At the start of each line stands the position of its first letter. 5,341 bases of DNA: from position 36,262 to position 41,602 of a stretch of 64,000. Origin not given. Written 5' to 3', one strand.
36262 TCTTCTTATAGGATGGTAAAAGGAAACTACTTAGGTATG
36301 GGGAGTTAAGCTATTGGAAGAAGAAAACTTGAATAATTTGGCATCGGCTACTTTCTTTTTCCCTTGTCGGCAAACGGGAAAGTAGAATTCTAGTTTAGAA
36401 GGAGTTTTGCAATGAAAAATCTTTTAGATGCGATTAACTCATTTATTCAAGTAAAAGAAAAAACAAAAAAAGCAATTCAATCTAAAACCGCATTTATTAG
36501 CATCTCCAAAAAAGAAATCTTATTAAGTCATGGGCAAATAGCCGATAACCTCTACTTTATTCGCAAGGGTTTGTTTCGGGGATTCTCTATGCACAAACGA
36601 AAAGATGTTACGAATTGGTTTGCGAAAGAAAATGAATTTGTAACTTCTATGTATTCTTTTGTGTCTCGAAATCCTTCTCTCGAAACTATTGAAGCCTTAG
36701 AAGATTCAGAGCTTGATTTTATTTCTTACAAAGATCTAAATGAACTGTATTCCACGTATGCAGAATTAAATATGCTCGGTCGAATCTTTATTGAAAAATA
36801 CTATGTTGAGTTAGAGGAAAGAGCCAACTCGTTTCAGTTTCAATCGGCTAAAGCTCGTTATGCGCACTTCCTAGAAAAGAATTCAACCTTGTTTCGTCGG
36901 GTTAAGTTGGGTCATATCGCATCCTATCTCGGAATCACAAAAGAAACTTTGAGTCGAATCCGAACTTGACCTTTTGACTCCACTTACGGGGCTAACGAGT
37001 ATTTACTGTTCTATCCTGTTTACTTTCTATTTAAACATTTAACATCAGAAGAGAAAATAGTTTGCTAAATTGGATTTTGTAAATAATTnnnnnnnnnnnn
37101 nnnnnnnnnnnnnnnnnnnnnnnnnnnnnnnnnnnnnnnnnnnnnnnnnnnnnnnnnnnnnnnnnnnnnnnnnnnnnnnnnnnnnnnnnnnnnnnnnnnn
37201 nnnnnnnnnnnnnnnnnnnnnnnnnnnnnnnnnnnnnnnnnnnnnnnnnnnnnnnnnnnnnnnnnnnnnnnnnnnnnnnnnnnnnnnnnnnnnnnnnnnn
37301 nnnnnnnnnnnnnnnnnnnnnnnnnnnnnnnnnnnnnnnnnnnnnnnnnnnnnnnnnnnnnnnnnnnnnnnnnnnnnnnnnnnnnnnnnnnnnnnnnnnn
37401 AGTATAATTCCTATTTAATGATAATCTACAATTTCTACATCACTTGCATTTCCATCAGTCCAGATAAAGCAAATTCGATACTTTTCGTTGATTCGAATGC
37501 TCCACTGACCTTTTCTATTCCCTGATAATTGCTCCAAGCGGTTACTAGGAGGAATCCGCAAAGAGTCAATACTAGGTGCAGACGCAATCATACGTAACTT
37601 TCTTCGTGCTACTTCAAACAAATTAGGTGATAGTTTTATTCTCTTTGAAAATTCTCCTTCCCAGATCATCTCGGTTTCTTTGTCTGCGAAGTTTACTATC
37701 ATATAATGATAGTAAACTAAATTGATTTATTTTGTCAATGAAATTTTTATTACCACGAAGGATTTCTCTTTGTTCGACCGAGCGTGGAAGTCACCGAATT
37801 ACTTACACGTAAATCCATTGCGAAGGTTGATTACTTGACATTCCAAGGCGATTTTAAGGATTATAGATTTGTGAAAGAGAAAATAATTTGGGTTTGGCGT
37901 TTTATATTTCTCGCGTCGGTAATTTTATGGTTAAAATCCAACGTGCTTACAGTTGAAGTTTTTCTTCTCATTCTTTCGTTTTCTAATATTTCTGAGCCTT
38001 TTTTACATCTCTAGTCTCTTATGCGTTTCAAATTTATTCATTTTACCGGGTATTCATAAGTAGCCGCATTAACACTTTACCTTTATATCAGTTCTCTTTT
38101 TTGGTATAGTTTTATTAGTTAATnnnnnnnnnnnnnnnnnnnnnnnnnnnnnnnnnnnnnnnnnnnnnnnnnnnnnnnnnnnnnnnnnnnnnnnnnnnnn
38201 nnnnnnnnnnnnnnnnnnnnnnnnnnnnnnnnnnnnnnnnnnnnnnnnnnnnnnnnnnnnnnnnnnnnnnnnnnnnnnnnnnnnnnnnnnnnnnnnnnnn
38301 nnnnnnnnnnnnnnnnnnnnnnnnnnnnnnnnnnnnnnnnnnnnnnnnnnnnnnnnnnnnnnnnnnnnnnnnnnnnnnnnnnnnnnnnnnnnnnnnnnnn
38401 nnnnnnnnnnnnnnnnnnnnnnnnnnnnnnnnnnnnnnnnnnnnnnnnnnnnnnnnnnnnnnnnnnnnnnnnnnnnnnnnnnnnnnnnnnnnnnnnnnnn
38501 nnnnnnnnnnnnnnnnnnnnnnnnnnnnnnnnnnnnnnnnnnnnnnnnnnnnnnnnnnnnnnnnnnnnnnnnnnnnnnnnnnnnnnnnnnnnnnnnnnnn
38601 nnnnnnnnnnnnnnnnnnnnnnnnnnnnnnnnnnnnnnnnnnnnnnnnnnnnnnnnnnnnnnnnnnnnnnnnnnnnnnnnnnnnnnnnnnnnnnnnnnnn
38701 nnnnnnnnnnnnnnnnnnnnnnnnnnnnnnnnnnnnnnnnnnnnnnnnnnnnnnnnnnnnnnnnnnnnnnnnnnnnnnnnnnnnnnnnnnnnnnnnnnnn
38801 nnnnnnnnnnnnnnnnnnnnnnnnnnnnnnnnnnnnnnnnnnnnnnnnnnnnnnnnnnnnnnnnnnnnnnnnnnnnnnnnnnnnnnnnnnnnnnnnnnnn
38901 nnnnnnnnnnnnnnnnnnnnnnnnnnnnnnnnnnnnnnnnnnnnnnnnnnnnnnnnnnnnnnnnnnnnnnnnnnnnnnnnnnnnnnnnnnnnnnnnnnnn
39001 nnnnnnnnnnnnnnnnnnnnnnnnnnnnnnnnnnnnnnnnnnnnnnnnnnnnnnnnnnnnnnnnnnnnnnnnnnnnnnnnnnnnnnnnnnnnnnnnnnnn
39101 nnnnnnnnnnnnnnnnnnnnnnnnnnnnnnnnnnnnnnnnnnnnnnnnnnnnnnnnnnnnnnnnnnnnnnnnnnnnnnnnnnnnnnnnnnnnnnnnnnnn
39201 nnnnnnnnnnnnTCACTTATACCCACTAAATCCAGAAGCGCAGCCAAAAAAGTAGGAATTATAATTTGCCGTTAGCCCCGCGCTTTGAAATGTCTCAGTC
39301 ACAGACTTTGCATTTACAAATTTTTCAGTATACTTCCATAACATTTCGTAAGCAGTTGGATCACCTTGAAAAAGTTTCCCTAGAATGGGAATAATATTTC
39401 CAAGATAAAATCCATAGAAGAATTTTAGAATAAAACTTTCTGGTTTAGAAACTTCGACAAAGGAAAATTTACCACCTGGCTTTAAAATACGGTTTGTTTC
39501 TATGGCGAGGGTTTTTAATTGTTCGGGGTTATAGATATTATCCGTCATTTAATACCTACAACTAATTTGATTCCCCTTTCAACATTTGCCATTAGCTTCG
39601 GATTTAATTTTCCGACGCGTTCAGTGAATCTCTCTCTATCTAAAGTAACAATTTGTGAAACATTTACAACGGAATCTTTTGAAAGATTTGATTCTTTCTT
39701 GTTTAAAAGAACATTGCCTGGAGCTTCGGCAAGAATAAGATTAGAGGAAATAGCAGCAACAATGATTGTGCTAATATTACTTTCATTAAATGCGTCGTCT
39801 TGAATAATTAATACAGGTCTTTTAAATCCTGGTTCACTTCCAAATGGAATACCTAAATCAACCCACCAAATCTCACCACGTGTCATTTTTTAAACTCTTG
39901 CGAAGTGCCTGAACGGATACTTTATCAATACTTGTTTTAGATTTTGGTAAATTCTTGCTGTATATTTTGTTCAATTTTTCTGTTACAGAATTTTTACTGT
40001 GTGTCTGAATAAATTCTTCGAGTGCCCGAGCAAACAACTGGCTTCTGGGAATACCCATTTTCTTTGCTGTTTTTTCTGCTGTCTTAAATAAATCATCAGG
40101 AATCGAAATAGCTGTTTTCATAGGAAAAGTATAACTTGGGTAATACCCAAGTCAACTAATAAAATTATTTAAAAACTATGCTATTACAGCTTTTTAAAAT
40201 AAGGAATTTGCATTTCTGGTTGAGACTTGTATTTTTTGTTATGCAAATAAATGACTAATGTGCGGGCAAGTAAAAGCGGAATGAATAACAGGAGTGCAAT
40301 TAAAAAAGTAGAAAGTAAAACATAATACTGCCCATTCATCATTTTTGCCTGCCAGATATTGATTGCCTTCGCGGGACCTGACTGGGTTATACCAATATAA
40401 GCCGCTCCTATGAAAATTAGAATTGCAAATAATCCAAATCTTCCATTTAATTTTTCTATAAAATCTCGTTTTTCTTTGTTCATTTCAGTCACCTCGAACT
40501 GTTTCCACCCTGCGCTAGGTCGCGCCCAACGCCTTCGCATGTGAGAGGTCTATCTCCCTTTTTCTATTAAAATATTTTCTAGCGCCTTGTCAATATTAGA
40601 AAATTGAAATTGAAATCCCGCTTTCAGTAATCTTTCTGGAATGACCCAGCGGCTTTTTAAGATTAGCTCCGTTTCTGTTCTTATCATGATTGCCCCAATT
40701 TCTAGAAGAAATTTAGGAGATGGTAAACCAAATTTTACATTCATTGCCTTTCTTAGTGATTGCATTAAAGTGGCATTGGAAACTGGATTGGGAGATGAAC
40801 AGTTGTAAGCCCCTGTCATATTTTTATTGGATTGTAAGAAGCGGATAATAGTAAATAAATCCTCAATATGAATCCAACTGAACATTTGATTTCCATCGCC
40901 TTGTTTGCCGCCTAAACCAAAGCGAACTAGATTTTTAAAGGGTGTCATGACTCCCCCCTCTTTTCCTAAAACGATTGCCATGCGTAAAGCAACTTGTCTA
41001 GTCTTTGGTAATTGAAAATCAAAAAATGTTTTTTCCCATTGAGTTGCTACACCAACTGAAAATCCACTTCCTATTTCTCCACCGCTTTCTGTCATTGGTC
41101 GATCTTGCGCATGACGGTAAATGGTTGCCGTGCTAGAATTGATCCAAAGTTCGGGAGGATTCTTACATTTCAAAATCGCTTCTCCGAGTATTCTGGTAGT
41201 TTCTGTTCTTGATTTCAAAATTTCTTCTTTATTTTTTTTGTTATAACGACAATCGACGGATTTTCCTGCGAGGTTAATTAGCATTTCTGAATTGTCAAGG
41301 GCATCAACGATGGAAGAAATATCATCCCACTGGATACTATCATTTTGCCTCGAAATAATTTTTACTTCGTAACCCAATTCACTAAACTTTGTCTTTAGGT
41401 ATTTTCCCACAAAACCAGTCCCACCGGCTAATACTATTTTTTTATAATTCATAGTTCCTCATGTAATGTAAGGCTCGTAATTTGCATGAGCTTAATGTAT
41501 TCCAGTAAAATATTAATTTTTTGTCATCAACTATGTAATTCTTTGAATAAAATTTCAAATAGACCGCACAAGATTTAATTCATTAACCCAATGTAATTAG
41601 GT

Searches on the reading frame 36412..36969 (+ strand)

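Call 35: search_protein_families(library=pfam, proteins=[window:36412-36969:+], max_evalue=0.00001)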
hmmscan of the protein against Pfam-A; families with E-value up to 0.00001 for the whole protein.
window:36412-36969:+ (185 aa): 1 family
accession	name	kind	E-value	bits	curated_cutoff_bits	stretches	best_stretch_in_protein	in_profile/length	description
PF00027.35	cNMP_binding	-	1.9e-10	41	27.5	1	30-116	3-89/89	Cyclic nucleotide-binding domain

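Call 65: search_protein_families(library=pfam, proteins=[window:36412-36969:+], max_evalue=0.01)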
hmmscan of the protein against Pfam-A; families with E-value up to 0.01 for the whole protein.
window:36412-36969:+ (185 aa): 1 family
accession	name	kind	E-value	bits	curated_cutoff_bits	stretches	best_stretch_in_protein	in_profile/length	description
PF00027.35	cNMP_binding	-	1.9e-10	41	27.5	1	30-116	3-89/89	Cyclic nucleotide-binding domain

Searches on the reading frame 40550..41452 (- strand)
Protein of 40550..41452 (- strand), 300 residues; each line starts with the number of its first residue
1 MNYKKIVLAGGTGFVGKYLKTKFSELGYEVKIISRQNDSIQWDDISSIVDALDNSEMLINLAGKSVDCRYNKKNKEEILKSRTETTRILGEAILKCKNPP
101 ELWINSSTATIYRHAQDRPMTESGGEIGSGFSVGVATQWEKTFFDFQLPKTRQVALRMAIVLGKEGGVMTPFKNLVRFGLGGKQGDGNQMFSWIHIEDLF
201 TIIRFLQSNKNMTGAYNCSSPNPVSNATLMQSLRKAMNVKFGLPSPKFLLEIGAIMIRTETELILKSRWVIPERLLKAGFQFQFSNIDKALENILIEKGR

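Call 35: search_protein_families(library=pfam, proteins=[window:40550-41452:-], max_evalue=0.00001)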
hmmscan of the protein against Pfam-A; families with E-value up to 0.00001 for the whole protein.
window:40550-41452:- (300 aa): 3 families
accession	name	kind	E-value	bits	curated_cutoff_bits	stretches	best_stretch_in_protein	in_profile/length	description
PF08338.16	DUF1731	-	5.4e-14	52.1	27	1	246-294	2-47/47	Domain of unknown function (DUF1731)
PF01370.27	Epimerase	-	9.7e-14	51.8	20.9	1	6-122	1-129/240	NAD dependent epimerase/dehydratase family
PF16363.11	GDP_Man_Dehyd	-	5.8e-06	26.4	27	0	9-50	3-44/332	GDP-mannose 4,6 dehydratase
